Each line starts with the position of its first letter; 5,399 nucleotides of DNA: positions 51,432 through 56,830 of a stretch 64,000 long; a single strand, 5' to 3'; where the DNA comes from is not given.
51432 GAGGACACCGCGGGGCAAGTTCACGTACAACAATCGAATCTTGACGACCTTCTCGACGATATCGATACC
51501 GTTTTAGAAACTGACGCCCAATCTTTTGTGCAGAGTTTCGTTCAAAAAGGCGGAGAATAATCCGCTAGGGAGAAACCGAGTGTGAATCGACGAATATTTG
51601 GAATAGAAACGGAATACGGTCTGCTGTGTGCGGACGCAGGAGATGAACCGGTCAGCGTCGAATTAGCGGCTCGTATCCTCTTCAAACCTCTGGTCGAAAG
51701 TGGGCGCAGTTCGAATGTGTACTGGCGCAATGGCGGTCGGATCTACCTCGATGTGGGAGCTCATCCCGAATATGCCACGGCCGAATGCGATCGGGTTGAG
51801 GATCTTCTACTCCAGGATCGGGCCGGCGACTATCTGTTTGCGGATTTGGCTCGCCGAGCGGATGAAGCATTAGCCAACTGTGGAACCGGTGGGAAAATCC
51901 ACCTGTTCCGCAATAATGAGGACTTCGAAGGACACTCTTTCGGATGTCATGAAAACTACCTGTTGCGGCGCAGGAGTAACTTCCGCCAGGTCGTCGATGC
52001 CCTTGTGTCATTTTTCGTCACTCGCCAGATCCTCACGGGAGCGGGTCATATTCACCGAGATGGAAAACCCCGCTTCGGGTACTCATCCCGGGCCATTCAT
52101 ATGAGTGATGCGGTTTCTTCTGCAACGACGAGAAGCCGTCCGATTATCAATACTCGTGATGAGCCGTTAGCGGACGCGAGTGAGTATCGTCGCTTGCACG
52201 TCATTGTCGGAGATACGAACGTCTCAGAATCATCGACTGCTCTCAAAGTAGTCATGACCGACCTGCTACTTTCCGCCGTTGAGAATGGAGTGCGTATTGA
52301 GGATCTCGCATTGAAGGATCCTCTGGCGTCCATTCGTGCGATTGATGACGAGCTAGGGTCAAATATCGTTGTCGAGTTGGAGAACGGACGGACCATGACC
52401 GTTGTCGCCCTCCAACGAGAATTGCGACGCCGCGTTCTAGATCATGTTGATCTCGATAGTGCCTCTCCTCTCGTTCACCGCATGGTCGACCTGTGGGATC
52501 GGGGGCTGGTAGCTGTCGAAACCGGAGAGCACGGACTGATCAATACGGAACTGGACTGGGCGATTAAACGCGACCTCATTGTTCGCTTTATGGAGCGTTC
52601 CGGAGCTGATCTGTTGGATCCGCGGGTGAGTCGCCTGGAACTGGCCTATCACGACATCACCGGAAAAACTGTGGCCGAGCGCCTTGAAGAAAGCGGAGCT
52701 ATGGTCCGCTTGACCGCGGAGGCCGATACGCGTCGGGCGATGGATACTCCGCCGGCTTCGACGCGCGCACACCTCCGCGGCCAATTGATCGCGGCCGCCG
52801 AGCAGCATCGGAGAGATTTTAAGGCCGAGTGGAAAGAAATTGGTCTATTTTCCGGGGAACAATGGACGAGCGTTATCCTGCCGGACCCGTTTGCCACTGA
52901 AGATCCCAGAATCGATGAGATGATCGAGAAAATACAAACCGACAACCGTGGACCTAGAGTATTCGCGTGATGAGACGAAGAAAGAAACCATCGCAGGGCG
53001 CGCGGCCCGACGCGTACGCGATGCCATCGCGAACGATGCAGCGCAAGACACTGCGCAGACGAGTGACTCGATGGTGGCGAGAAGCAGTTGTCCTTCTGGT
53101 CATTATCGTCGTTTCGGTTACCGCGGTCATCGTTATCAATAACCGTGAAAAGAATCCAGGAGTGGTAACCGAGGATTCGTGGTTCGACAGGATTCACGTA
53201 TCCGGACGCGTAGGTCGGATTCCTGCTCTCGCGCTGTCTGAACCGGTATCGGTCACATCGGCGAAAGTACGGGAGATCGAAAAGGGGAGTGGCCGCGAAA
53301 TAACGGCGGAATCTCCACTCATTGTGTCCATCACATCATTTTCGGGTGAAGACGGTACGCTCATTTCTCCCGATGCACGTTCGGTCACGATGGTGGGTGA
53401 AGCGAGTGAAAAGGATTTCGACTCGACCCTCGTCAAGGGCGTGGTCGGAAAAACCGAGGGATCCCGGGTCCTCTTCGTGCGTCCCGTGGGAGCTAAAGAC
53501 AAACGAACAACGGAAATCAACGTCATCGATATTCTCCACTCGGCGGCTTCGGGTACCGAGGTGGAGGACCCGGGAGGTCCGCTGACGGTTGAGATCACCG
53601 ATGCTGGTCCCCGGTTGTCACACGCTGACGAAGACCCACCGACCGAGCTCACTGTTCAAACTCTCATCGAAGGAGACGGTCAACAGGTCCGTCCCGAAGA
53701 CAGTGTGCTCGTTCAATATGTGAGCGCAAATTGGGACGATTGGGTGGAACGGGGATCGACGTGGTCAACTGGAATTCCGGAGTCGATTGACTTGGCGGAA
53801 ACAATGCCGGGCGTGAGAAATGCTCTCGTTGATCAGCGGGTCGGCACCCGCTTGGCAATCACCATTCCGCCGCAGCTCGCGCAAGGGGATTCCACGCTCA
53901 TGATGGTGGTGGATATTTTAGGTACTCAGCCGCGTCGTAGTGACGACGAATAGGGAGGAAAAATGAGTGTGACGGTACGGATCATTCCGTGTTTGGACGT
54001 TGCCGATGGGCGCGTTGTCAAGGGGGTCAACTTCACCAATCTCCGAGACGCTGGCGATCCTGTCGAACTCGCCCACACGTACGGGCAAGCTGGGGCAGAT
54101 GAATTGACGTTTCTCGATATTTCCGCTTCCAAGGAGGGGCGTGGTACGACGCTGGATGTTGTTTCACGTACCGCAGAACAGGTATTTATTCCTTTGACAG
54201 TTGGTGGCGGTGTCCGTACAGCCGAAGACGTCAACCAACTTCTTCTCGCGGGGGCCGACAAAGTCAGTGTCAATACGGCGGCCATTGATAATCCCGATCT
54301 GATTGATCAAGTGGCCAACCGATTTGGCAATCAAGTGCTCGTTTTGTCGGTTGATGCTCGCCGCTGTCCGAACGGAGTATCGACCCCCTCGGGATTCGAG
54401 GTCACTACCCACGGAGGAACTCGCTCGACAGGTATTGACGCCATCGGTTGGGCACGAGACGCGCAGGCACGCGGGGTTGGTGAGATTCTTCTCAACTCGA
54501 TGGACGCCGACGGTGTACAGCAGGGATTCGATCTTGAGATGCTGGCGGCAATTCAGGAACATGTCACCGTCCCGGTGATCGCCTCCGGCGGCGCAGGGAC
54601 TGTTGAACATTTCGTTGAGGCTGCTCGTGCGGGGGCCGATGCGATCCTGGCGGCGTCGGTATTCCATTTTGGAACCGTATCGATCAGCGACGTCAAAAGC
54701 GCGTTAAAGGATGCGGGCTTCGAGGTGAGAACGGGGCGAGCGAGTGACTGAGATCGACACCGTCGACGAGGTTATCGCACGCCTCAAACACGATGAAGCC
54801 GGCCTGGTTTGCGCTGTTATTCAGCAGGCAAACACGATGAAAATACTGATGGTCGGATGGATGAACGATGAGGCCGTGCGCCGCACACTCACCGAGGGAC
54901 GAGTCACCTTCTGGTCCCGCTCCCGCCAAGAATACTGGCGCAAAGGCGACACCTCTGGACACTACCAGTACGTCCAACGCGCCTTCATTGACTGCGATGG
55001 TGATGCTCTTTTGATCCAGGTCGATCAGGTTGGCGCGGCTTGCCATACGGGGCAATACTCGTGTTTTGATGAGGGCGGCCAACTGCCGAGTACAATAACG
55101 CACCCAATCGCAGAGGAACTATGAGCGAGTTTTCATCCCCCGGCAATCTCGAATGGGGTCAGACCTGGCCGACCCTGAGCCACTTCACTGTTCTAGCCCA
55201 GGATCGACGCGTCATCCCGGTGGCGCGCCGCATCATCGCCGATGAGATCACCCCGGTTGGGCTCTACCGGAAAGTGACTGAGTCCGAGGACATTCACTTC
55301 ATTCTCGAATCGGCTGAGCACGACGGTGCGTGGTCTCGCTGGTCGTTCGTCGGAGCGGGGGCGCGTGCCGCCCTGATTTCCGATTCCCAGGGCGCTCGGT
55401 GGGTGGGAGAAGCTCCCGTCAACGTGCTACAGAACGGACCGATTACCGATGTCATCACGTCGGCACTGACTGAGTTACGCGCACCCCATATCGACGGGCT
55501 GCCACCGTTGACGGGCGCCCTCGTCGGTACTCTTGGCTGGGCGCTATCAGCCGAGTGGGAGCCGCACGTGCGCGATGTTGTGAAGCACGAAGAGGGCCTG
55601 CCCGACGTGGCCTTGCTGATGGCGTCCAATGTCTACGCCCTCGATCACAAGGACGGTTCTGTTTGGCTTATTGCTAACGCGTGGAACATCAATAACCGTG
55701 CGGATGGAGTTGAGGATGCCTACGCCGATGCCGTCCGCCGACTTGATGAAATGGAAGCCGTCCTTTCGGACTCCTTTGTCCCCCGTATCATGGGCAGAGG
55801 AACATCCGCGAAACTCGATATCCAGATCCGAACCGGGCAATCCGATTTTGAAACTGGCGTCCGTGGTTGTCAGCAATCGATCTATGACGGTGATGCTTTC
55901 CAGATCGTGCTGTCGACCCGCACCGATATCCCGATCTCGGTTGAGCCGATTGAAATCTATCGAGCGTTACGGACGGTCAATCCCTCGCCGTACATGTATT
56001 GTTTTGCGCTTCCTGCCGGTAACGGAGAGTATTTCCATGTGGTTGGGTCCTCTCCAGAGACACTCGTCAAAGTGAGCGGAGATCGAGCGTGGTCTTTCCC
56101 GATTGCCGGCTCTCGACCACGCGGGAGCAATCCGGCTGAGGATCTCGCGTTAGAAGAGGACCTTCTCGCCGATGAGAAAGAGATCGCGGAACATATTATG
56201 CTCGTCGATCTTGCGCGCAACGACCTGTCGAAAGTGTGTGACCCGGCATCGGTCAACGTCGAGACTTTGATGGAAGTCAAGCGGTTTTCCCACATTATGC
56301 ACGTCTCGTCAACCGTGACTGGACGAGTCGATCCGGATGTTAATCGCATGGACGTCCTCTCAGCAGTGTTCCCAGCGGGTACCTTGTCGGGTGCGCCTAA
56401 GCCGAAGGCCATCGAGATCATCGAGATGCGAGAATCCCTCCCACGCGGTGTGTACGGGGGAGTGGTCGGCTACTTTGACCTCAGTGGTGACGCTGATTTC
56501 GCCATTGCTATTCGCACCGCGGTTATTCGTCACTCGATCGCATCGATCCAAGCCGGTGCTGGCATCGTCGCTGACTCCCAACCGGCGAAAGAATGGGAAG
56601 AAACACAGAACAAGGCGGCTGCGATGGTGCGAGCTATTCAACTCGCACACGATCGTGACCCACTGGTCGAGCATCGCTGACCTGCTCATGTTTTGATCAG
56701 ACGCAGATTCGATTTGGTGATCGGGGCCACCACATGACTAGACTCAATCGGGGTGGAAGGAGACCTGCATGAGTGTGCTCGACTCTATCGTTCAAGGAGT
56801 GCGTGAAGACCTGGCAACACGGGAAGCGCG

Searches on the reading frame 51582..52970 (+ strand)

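Call 98: search_protein_families(library=pfam, proteins=[window:51582-52970:+], max_evalue=0.00001)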
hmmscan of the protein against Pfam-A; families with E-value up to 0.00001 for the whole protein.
window:51582-52970:+ (462 aa): 1 family
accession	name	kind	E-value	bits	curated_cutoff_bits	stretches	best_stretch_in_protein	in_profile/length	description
PF03136.20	Pup_ligase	-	9.2e-133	443.9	25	1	4-420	1-440/441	Pup-ligase protein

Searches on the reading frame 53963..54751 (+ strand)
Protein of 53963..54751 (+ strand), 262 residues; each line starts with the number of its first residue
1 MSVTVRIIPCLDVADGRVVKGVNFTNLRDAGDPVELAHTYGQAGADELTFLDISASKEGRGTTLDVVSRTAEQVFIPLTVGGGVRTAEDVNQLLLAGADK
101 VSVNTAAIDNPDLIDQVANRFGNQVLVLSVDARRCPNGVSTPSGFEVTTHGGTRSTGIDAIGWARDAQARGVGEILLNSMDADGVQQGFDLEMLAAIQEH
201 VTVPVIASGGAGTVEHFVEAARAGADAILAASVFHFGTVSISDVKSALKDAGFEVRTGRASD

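Call 98: search_protein_families(library=pfam, proteins=[window:53963-54751:+], max_evalue=0.00001)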
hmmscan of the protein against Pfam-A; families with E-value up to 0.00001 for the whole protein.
window:53963-54751:+ (262 aa): 7 families
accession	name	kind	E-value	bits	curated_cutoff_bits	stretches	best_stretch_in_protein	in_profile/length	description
PF00977.27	His_biosynth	-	5.3e-84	281.6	23.6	1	6-239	1-227/228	Histidine biosynthesis protein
PF01180.27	DHO_dh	-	1.4e-09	38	27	0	62-119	225-285/291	Dihydroorotate dehydrogenase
PF05690.20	ThiG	-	5.6e-08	32.9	23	0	191-232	164-205/247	Thiazole biosynthesis protein ThiG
PF02581.23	TMP-TENI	-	6.9e-07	29.2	27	0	37-106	108-179/180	Thiamine monophosphate synthase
PF04309.18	G3P_antiterm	-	1.5e-06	28.2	27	0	63-105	127-169/173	Glycerol-3-phosphate responsive antiterminator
PF01207.24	Dus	-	6.7e-06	25.9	20.4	0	34-118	141-227/311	Dihydrouridine synthase (Dus)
PF03060.21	NMO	-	9.3e-06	25.7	28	0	61-107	179-225/331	Nitronate monooxygenase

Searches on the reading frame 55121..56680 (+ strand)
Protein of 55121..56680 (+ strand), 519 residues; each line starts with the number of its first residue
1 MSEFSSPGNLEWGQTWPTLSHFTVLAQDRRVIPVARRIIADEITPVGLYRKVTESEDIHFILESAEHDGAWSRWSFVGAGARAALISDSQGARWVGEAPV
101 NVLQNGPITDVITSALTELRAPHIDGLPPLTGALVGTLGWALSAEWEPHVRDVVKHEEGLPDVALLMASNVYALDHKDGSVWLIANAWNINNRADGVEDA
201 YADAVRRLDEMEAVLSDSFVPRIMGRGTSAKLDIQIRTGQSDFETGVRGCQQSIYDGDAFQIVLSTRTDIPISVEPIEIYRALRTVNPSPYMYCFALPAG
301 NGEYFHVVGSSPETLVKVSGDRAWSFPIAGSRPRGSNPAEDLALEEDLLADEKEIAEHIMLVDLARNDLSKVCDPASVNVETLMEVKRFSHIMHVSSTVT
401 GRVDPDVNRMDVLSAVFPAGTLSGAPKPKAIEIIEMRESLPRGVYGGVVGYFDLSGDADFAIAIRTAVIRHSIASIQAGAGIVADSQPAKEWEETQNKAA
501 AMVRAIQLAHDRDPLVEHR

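Call 97: search_protein_families(library=pfam, proteins=[window:55121-56680:+], max_evalue=0.00001)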
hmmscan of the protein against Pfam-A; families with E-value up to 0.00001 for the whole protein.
window:55121-56680:+ (519 aa): 2 families
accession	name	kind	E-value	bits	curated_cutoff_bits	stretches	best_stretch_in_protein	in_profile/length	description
PF00425.24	Chorismate_bind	-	2e-89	300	27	1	241-498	3-257/257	chorismate binding enzyme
PF04715.19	Anth_synt_I_N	-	4.1e-17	63.2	23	1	41-182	1-139/140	Anthranilate synthase component I, N terminal region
